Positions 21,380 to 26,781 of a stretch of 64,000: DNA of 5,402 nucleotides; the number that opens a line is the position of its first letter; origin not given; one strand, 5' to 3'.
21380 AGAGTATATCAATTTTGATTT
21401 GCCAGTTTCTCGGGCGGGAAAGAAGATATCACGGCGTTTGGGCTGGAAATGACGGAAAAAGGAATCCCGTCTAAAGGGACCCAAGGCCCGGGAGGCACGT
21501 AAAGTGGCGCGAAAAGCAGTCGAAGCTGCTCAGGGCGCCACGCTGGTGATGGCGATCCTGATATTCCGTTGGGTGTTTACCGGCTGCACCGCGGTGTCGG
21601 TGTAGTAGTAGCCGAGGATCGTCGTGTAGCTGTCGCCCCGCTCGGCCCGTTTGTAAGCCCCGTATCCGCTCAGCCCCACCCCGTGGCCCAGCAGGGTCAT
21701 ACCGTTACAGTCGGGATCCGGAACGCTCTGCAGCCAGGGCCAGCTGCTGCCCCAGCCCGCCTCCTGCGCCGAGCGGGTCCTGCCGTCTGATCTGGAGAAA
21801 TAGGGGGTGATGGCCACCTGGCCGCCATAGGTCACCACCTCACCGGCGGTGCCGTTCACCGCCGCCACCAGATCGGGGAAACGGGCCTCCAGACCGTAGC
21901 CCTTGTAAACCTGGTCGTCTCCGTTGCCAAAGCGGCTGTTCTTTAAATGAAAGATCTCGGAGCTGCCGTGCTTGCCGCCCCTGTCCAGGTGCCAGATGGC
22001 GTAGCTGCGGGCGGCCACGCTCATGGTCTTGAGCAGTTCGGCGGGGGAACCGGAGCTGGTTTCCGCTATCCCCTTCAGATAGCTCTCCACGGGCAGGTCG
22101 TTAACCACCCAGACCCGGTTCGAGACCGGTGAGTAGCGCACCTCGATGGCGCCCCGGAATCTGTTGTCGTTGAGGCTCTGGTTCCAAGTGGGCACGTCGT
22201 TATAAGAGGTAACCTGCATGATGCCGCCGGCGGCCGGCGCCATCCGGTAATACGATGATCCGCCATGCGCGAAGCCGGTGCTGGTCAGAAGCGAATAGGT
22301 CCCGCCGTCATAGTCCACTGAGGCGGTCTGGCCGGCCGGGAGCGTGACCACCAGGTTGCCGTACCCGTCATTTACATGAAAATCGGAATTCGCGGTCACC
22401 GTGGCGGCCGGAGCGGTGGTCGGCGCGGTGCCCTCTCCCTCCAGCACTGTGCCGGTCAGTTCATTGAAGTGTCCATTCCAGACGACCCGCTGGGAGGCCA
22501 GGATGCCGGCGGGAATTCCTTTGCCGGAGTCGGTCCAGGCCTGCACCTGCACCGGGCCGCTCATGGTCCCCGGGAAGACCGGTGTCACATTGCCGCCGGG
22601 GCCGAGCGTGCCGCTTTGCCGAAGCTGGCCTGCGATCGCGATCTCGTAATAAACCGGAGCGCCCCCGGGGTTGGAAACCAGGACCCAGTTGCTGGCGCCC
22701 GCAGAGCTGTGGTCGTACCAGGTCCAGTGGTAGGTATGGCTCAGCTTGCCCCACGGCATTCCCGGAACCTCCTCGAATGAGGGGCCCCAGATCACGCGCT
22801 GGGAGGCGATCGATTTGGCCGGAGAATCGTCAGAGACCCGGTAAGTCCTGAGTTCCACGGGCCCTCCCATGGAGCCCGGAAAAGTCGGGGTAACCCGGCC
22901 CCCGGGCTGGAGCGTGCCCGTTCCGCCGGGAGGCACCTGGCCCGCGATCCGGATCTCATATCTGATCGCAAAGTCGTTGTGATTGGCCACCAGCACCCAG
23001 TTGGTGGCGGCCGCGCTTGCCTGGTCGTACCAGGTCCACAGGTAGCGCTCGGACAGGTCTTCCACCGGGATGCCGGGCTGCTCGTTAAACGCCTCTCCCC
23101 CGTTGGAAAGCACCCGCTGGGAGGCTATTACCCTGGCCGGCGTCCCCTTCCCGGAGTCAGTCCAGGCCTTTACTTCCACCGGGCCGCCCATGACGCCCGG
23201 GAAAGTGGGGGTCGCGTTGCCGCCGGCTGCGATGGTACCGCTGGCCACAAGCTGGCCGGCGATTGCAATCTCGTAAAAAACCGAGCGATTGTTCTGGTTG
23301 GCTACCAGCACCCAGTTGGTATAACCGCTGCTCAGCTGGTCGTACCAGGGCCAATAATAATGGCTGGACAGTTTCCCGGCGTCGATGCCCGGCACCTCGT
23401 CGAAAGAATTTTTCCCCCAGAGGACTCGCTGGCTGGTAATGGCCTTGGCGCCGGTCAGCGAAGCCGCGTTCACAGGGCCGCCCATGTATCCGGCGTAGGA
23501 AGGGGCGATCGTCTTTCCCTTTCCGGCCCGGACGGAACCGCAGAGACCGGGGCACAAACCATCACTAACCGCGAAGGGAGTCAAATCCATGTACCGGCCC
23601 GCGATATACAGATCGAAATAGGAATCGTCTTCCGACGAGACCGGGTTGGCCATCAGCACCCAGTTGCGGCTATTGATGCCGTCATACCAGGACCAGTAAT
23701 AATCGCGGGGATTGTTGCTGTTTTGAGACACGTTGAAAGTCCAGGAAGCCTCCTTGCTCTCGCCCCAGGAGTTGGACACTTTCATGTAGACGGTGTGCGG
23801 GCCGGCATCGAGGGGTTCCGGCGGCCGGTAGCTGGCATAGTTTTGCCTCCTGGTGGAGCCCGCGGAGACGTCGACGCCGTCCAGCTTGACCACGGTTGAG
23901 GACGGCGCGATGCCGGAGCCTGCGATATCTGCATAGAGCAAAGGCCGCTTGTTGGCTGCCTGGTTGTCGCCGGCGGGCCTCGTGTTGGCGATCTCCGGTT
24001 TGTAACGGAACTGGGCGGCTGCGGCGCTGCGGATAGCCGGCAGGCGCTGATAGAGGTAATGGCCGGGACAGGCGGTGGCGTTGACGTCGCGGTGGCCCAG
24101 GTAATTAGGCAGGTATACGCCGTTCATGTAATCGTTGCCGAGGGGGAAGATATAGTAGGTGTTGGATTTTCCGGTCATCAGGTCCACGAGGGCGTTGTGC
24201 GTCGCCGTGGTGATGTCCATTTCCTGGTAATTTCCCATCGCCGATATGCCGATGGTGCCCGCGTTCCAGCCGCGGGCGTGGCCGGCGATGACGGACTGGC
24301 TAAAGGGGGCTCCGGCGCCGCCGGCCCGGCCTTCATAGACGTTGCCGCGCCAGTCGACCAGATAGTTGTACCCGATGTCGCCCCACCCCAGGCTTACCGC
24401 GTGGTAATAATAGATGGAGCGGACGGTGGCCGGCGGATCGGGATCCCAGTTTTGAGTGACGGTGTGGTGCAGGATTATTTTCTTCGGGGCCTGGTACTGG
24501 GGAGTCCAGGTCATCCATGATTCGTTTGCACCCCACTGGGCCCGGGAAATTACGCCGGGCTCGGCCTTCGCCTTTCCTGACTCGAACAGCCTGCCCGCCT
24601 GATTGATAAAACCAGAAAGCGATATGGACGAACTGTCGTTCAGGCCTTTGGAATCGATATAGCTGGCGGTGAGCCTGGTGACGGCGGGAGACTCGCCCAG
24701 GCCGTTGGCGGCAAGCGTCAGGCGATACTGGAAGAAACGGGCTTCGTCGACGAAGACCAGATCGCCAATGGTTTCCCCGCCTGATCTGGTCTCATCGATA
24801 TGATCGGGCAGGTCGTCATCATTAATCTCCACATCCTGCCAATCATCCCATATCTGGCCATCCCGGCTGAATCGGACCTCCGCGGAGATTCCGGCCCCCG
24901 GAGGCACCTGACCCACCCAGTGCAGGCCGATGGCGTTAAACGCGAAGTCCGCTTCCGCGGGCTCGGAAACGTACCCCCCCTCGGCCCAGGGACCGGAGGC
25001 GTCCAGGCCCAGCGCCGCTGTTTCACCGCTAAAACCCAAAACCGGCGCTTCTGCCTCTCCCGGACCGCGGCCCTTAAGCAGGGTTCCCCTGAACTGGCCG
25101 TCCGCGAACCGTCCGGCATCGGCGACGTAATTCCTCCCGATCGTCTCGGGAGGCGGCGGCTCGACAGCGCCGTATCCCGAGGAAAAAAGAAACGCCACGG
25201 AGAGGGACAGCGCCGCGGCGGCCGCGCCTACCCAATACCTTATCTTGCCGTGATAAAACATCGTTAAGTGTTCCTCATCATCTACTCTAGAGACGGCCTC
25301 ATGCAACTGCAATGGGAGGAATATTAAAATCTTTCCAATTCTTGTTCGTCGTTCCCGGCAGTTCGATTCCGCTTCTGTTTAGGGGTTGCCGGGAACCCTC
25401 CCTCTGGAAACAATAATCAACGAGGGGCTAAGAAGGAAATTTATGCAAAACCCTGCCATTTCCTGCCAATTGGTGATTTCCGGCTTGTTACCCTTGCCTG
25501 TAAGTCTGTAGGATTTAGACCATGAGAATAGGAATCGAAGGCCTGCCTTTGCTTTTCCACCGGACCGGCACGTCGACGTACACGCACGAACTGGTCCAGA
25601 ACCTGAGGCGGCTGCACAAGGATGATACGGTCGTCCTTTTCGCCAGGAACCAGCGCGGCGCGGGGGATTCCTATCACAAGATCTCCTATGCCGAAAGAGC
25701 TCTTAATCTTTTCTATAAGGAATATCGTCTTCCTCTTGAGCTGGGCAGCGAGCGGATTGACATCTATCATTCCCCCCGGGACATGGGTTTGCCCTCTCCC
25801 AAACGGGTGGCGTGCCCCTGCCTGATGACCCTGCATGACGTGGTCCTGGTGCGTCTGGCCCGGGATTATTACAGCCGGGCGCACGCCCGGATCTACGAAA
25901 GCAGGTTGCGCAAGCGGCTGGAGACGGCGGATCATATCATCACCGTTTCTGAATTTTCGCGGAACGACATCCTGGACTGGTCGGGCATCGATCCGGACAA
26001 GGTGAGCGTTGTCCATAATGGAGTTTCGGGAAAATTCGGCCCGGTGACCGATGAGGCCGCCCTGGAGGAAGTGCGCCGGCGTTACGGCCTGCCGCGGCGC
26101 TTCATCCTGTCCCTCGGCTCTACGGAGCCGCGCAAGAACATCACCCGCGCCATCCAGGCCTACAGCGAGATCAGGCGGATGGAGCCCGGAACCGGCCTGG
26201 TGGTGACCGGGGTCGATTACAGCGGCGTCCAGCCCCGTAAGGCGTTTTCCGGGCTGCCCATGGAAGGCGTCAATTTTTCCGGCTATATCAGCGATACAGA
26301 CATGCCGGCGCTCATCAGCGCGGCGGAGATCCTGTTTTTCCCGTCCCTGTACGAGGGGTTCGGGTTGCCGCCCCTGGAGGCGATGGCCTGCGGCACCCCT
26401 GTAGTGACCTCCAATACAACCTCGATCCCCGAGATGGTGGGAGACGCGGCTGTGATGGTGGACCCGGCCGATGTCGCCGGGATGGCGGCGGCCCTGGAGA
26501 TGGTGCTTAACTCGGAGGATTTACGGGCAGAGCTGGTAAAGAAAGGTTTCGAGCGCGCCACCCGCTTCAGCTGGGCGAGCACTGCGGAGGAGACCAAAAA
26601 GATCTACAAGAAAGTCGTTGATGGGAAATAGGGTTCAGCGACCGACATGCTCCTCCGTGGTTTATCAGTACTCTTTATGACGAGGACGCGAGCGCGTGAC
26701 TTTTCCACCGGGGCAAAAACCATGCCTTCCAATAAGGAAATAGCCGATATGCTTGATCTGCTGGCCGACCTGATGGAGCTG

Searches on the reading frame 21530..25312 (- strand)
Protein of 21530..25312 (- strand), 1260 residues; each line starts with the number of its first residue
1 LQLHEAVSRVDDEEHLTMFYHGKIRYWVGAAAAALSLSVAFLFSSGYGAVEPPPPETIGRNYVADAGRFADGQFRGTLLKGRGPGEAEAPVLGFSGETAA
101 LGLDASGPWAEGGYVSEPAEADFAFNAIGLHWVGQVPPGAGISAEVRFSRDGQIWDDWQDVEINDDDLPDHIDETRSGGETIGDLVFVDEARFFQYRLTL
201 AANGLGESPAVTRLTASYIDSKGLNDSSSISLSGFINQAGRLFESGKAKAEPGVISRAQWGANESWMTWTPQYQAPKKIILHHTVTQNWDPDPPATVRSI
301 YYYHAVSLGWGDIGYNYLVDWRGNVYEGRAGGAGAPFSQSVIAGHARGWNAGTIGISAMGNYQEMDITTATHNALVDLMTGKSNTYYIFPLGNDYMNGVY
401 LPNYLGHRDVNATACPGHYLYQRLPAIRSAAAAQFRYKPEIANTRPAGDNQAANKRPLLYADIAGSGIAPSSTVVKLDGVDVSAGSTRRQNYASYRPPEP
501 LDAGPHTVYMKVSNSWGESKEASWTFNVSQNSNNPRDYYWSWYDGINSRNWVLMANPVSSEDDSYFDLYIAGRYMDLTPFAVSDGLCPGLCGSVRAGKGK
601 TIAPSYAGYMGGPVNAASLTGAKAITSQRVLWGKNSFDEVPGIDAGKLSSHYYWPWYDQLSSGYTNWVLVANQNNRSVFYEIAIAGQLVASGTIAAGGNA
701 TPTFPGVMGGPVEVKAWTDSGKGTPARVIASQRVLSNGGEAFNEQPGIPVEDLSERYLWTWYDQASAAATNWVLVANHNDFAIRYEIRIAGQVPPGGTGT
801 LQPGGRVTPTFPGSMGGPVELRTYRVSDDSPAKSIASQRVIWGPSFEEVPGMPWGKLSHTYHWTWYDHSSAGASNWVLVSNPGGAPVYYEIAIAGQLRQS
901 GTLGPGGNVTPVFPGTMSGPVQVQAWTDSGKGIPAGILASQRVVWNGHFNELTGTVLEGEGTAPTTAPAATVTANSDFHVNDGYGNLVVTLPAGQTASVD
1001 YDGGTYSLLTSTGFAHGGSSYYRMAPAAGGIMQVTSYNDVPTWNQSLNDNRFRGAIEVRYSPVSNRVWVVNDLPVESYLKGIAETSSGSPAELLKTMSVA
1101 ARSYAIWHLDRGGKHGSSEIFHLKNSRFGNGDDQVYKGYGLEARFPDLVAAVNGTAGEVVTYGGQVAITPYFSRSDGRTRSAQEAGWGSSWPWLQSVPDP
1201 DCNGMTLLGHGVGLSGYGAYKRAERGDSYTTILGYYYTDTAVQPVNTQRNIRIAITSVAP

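Call 72: search_protein_families(library=pfam, proteins=[window:21530-25312:-], max_evalue=0.0001)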
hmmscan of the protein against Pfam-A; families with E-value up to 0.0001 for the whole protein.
window:21530-25312:- (1260 aa): 2 families
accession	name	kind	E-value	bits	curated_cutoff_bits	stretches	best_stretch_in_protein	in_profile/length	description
PF01510.30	Amidase_2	-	3.8e-16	60.1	26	1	273-417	2-130/131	N-acetylmuramoyl-L-alanine amidase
PF08486.15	SpoIID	-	1.7e-11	45.1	23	1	1065-1162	3-97/97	Stage II sporulation protein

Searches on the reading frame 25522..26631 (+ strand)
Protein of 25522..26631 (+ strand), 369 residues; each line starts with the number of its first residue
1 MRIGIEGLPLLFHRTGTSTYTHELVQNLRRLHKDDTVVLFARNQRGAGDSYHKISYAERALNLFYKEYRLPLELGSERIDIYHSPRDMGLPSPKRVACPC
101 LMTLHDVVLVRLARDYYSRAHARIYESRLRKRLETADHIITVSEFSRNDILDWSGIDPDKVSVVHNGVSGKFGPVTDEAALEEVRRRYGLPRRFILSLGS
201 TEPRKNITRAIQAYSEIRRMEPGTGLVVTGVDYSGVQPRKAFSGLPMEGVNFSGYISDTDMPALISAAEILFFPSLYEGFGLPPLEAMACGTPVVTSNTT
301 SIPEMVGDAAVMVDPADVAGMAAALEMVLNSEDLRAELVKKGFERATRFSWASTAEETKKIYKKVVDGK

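Call 8: search_protein_families(library=pfam, proteins=[window:25522-26631:+], max_evalue=0.001)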
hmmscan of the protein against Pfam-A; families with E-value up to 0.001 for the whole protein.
window:25522-26631:+ (369 aa): 7 families
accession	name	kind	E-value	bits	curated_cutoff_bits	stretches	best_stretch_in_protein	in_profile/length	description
PF00534.26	Glycos_transf_1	-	1.6e-31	109.6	26.4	1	192-344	15-171/172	Glycosyl transferases group 1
PF13692.12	Glyco_trans_1_4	-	1.4e-25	90.6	27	1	194-330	3-141/142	Glycosyl transferases group 1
PF13439.12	Glyco_transf_4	-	1.1e-17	65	28.5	1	16-168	3-166/170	Glycosyltransferase Family 4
PF20706.3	GT4-conflict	-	6.3e-12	45.6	26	1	172-316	177-327/385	Family 4 Glycosyltransferase in conflict systems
PF13579.12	Glyco_trans_4_4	-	3.1e-11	44.3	29.7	1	15-167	1-158/158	Glycosyl transferase 4-like domain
PF13524.12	Glyco_trans_1_2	-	3.7e-10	40.4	25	1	217-357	9-141/144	Glycosyl transferase-like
PF00982.27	Glyco_transf_20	-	0.00055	19.2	32.5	0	257-347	361-456/473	Glycosyltransferase family 20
